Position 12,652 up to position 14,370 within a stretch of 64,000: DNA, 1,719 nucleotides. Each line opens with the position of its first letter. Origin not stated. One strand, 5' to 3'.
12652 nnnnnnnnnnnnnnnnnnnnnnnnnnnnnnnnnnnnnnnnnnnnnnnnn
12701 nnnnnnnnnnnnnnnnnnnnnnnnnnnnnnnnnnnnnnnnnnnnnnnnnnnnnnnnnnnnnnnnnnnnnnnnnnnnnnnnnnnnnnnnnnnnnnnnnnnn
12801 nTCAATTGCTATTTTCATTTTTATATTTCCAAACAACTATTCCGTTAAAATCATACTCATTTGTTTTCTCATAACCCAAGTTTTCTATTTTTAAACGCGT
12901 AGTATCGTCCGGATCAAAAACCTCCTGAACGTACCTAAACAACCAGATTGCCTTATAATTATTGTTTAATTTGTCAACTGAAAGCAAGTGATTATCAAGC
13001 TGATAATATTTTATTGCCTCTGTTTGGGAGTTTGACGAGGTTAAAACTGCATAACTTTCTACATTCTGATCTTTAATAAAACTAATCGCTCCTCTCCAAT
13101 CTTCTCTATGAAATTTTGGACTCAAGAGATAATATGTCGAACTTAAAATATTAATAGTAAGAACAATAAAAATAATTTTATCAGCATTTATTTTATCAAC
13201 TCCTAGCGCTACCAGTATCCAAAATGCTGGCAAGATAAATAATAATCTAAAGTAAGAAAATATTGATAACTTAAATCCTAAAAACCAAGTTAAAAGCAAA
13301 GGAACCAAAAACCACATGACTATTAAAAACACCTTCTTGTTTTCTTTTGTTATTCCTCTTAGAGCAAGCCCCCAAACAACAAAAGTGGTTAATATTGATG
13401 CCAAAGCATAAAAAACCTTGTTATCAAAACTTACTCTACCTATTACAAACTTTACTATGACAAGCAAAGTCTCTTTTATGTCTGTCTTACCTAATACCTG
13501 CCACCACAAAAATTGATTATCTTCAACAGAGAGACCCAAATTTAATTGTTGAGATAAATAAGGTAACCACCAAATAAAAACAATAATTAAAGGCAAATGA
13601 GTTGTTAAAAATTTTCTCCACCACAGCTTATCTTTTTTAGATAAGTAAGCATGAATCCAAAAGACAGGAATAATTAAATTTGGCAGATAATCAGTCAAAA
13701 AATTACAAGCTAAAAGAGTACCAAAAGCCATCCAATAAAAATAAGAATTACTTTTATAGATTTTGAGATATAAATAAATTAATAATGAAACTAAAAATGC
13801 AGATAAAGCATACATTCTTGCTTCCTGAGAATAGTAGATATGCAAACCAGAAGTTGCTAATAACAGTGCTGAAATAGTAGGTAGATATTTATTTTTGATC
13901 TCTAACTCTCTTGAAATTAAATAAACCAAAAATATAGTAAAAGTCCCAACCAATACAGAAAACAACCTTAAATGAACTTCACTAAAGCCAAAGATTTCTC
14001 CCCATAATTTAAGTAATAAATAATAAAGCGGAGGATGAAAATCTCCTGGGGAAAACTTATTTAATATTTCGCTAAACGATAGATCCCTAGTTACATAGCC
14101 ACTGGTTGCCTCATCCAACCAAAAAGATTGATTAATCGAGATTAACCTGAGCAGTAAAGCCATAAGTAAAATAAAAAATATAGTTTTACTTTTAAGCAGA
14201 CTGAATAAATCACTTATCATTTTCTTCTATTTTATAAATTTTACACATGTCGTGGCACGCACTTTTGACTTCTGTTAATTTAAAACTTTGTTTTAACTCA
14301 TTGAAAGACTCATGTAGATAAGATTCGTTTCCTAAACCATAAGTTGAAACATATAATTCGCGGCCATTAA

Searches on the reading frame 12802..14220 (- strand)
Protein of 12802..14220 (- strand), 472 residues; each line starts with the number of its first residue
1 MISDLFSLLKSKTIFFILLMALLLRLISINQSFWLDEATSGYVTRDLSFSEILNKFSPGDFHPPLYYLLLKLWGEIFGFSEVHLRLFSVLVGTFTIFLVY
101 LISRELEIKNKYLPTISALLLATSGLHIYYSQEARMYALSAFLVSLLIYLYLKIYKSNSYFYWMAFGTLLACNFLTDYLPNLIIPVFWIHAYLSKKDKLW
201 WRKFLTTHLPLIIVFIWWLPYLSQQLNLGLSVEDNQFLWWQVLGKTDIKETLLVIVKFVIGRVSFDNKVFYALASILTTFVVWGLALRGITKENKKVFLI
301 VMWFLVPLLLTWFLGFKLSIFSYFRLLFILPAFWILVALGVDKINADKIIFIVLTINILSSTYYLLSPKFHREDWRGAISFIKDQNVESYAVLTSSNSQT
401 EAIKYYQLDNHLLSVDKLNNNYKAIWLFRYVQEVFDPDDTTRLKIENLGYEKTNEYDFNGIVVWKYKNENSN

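Call 6: search_protein_families(library=pfam, proteins=[window:12802-14220:-], max_evalue=0.01)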
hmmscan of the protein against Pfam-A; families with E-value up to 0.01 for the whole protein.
window:12802-14220:- (472 aa): 1 family
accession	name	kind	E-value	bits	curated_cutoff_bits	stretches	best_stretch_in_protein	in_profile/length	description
PF13231.12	PMT_2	-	8.1e-12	46.1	26.1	1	62-220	2-156/160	Dolichyl-phosphate-mannose-protein mannosyltransferase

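Call 7: search_protein_families(library=ncbifam, proteins=[window:12802-14220:-], max_evalue=0.01)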
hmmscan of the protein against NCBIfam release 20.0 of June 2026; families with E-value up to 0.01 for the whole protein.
window:12802-14220:- (472 aa): 2 families
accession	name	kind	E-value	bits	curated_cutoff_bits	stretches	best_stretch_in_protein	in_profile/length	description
TIGR03663.1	TIGR03663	subfamily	4.5e-13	49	126.25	1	13-193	3-179/435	flippase activity-associated protein Agl23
NF052499.1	MnslTaseMT1671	equivalog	2.4e-07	29.6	900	1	18-365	34-373/523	mannosyltransferase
